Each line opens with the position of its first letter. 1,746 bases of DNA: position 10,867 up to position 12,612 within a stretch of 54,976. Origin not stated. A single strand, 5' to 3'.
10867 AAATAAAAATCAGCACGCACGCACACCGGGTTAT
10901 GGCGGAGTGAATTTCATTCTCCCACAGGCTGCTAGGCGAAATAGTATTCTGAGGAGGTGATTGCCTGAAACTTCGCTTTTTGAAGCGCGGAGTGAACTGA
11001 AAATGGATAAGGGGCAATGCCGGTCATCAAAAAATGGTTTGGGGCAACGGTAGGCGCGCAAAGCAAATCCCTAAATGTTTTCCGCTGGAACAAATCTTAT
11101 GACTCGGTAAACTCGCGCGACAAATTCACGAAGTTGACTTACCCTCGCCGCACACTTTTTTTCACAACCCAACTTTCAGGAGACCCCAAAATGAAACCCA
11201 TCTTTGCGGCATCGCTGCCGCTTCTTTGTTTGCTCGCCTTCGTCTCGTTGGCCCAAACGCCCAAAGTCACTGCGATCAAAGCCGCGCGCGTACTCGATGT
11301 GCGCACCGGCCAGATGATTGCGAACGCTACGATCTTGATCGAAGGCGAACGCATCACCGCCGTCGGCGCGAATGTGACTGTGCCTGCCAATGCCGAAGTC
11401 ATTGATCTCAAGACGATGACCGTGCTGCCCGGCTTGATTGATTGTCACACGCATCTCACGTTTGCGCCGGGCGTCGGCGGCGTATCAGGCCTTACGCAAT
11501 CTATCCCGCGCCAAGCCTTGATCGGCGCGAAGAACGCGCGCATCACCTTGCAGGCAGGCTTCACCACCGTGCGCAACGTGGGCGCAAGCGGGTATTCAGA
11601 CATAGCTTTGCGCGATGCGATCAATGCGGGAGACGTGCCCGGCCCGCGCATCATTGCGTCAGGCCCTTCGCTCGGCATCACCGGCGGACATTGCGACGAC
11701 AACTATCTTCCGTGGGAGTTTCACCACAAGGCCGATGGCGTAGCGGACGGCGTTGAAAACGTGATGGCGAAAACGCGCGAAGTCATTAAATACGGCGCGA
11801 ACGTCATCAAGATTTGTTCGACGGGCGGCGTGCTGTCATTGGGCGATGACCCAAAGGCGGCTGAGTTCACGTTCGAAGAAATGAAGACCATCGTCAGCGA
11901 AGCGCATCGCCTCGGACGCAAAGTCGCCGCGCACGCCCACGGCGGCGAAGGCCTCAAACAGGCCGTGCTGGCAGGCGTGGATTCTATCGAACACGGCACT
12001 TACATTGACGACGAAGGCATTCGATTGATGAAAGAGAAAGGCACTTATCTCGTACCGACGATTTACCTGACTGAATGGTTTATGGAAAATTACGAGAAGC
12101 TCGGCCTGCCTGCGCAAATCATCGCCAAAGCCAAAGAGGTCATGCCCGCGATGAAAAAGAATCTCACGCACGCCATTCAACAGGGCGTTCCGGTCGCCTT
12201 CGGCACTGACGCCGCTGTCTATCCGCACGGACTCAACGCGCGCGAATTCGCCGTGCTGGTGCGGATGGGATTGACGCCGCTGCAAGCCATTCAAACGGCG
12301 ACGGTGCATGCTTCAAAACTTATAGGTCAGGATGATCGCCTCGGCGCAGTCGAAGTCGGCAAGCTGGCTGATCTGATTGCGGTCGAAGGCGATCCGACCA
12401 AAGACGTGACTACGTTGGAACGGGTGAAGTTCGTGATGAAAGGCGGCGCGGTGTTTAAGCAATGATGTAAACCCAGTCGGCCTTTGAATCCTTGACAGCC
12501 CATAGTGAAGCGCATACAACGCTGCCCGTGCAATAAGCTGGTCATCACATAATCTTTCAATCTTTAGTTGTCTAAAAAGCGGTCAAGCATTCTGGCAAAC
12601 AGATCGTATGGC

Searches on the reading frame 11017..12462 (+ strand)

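Call 77: search_protein_families(library=pfam, proteins=[window:11017-12462:+], max_evalue=0.00001)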
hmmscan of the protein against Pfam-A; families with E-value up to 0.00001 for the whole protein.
window:11017-12462:+ (482 aa): 2 families
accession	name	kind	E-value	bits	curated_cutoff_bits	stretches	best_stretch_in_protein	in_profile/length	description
PF01979.26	Amidohydro_1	-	2.3e-54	185.4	25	1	135-477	1-342/345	Amidohydrolase family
PF07969.17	Amidohydro_3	-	4.2e-16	59.9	29.7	1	282-477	257-468/472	Amidohydrolase family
